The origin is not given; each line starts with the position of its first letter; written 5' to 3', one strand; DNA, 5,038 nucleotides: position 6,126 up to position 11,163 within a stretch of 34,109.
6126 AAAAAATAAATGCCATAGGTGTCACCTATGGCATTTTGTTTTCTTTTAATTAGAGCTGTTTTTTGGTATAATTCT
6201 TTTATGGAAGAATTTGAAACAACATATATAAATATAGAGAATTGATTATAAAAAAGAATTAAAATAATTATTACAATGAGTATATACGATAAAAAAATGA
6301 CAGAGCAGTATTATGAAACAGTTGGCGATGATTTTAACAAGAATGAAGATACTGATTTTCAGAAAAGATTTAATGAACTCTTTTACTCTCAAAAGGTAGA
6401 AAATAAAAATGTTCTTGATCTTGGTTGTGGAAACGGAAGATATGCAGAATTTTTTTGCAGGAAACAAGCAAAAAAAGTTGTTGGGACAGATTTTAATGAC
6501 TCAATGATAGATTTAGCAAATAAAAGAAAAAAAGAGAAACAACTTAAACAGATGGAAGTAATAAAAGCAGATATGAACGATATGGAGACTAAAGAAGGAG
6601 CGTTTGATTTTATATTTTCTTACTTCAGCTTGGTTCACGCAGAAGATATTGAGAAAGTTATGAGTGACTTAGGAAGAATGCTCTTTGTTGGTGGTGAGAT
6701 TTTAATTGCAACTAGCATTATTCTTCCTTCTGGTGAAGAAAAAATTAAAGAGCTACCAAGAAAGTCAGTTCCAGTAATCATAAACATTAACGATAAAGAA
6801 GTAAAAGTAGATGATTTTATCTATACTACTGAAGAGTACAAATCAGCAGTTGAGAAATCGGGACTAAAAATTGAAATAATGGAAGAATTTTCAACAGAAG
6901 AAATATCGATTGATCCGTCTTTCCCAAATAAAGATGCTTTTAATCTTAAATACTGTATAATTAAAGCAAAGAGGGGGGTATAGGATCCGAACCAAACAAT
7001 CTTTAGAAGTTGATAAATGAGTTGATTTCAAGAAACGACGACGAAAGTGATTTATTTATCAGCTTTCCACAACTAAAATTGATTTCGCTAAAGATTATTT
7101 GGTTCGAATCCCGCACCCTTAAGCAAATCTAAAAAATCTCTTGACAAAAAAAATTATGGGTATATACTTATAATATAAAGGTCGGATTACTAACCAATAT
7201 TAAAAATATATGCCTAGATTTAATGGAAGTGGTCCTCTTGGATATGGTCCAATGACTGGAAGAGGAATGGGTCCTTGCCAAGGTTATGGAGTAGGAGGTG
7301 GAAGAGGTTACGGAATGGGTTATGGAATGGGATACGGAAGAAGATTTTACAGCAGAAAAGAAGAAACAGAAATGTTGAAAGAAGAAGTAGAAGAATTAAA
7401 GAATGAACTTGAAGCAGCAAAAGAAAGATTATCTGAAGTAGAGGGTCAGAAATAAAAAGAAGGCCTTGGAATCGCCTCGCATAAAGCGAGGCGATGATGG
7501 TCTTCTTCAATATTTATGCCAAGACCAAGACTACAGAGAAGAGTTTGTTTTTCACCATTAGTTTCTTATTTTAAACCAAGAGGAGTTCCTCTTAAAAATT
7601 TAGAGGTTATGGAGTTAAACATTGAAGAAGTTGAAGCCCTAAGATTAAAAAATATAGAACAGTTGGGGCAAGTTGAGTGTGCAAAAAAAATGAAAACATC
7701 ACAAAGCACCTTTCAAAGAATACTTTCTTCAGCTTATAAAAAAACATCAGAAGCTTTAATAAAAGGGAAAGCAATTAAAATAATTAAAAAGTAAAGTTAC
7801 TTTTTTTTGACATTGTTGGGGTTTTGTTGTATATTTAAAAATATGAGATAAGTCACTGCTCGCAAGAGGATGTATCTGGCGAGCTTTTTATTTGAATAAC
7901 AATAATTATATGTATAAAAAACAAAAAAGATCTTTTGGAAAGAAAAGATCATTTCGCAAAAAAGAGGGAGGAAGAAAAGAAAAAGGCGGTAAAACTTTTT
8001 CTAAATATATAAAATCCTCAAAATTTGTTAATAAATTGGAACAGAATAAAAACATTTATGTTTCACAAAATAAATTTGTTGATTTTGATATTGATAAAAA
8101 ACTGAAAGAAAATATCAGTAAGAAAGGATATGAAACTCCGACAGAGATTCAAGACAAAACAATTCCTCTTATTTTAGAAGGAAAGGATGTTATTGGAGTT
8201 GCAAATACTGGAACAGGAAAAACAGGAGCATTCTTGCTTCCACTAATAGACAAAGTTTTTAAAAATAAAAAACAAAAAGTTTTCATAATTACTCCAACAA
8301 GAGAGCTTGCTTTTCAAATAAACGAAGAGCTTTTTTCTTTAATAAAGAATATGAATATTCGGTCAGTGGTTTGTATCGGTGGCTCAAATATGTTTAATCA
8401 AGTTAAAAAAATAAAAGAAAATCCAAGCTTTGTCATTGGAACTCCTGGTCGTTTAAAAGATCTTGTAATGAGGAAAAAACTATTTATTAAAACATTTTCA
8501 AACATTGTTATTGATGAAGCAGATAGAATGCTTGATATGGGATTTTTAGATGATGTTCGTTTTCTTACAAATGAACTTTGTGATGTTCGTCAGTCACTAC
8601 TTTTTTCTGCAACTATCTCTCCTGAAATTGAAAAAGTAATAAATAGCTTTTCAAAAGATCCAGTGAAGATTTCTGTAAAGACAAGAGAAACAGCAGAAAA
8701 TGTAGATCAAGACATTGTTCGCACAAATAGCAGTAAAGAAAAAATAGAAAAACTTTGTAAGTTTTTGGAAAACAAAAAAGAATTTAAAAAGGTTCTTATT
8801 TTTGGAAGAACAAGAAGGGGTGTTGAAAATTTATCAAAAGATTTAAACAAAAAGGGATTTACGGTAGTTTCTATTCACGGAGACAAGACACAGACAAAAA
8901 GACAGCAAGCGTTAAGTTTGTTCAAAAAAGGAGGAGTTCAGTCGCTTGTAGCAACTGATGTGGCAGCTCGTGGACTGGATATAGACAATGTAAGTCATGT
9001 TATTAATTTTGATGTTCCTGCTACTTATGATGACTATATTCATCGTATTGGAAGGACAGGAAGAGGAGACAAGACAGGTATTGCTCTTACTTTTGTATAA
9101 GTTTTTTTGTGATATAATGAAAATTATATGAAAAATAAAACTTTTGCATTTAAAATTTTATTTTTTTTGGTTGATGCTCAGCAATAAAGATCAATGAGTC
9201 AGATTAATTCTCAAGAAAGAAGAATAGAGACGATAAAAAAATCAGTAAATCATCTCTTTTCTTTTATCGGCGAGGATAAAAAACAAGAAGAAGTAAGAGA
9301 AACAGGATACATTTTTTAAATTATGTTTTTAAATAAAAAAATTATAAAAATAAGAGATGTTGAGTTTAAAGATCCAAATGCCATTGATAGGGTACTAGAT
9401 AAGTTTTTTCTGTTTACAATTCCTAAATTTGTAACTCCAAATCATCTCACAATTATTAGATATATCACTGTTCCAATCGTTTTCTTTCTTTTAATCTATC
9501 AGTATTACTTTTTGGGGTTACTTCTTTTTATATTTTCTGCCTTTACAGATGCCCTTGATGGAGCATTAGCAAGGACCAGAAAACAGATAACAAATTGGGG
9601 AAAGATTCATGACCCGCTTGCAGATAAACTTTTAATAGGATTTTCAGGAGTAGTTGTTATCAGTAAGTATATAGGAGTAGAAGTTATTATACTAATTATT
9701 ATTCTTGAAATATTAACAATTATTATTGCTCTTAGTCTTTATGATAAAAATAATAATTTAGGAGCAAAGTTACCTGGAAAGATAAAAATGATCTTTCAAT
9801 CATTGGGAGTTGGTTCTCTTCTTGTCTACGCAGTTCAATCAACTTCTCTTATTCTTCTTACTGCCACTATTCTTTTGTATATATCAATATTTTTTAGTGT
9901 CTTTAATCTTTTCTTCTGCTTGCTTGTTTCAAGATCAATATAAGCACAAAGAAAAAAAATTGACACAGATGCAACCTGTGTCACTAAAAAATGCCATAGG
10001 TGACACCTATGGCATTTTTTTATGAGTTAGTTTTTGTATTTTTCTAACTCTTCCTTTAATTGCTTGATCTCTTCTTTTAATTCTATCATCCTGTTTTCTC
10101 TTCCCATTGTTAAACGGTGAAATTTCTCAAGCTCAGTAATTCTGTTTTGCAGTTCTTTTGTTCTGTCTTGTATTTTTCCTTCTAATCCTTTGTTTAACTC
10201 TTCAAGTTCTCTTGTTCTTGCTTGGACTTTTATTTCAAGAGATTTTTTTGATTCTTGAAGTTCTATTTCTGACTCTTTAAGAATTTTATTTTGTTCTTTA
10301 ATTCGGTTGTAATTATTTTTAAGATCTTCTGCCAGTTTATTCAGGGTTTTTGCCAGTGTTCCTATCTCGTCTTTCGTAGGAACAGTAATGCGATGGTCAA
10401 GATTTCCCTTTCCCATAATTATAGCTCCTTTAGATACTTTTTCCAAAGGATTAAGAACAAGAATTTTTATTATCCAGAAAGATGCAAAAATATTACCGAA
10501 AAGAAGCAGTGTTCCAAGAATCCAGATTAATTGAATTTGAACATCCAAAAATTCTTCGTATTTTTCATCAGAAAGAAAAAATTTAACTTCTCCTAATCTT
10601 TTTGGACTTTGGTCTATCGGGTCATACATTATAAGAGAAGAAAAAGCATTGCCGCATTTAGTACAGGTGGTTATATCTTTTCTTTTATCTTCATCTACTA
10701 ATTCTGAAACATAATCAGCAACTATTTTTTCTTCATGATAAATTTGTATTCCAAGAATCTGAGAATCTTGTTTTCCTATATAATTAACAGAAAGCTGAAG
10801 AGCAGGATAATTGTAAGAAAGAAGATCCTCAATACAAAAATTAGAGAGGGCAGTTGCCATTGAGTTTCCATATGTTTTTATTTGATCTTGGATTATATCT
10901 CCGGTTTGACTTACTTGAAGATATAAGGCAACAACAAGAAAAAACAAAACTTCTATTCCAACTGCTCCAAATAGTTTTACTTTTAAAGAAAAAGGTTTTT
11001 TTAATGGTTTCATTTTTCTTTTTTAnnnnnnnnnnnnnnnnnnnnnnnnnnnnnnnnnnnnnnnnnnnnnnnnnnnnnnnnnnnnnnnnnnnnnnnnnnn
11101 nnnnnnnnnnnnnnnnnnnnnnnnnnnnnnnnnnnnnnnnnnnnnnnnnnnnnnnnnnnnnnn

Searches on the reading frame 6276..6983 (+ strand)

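Call 38: search_protein_families(library=pfam, proteins=[window:6276-6983:+], max_evalue=0.01)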
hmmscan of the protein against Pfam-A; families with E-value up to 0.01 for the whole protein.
window:6276-6983:+ (235 aa): 20 families
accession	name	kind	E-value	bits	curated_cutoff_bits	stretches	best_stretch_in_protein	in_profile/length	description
PF13649.12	Methyltransf_25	-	1.1e-20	74.5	27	1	46-140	1-97/97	Methyltransferase domain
PF08241.18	Methyltransf_11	-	9.7e-20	71.5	21.2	1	47-144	1-95/95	Methyltransferase domain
PF13847.12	Methyltransf_31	-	2.2e-19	70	27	1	42-162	3-127/145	Methyltransferase domain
PF08242.18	Methyltransf_12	-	3.4e-14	53.8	30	1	47-140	1-96/98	Methyltransferase domain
PF01209.24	Ubie_methyltran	-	1.1e-13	51.5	20.1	1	40-144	45-151/233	ubiE/COQ5 methyltransferase family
PF13489.12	Methyltransf_23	-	1.3e-13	51.4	27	1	28-153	9-123/164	Methyltransferase domain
PF03848.20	TehB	-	3.2e-10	40.2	20.4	1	41-147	29-135/193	Tellurite resistance protein TehB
PF05175.20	MTS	-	2.7e-08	34.1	23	1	42-116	31-105/170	Methyltransferase small domain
PF08003.17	Methyltransf_9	-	3.1e-08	33.4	23.8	1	40-161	113-232/315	Protein of unknown function (DUF1698)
PF01728.25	FtsJ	-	1.4e-06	28.8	24.1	1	31-133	15-100/181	FtsJ-like methyltransferase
PF06325.19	PrmA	-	3.1e-05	24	22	1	41-160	160-272/296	Ribosomal protein L11 methyltransferase (PrmA)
PF13679.12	Methyltransf_32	-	4e-05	24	27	1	38-107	21-96/143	Methyltransferase domain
PF05148.21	Methyltransf_8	-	4.1e-05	24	27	1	39-181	69-190/219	Hypothetical methyltransferase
PF05891.18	Methyltransf_PK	-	0.00012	22.2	27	1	26-125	39-138/218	AdoMet dependent proline di-methyltransferase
PF02353.26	CMAS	-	0.00035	20.4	27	1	44-197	64-210/273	Mycolic acid cyclopropane synthetase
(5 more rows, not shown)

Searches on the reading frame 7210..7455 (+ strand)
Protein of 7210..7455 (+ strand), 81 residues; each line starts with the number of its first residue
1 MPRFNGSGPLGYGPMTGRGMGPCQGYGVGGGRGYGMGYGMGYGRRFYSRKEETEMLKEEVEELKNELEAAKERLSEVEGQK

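Call 79: find_encoding_contigs(protein=window:7210-7455:+, flank=3000, max_places=10)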
Protein window:7210-7455:+ (81 aa): 1 contig read that carries it; 1 place shown.
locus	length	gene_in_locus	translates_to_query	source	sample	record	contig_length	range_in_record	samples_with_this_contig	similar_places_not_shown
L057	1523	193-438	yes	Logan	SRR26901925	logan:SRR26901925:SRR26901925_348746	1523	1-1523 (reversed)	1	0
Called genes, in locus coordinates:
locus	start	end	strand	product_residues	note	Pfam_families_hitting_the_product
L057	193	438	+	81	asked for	-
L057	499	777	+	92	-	PF02001:DUF134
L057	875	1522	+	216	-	?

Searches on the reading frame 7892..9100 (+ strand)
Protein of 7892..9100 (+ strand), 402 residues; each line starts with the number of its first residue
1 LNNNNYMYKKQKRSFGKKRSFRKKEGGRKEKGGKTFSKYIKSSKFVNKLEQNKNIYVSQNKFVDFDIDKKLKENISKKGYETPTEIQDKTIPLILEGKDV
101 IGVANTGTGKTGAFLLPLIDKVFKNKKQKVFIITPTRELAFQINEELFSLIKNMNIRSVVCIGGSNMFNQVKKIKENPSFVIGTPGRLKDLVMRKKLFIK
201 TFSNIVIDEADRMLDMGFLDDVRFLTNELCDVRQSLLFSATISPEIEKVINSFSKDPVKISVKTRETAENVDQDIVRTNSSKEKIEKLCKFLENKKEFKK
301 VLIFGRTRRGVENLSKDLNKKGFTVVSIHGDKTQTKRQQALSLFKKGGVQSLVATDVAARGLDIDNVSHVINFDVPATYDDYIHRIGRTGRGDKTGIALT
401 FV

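Call 15: search_protein_families(library=pfam, proteins=[window:7892-9100:+])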
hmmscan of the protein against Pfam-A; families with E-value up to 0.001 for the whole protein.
window:7892-9100:+ (402 aa): 4 families
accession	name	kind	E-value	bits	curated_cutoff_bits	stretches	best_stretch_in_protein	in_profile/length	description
PF00270.35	DEAD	-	5.7e-46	156.7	26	1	84-248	1-166/167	DEAD/DEAH box helicase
PF00271.37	Helicase_C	-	1.5e-32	112.5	23.5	1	283-391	1-108/110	Helicase conserved C-terminal domain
PF04851.21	ResIII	-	1.8e-08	34.9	22.5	1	98-241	24-161/164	Type III restriction enzyme, res subunit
PF13245.12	AAA_19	-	0.00022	21.8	25.1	0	96-211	10-100/134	AAA domain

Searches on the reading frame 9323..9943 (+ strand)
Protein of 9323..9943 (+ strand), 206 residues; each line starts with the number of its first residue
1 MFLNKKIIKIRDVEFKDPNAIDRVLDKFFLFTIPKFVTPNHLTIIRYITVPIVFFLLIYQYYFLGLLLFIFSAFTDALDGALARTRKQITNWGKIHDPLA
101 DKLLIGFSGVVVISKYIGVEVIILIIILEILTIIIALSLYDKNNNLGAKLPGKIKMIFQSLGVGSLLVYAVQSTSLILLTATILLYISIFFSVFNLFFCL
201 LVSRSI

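Call 15: search_protein_families(library=pfam, proteins=[window:9323-9943:+])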
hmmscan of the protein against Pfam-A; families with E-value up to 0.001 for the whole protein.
window:9323-9943:+ (206 aa): 1 family
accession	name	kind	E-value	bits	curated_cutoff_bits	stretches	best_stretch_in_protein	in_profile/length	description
PF01066.26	CDP-OH_P_transf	-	1.4e-28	100.7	22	1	37-192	2-150/152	CDP-alcohol phosphatidyltransferase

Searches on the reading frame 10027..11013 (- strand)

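Call 15: search_protein_families(library=pfam, proteins=[window:10027-11013:-])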
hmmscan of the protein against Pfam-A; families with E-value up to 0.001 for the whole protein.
window:10027-11013:- (328 aa): 1 family
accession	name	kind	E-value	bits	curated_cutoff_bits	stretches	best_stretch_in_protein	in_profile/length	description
PF00672.30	HAMP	-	8.1e-12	45.7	25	1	186-232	6-52/53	HAMP domain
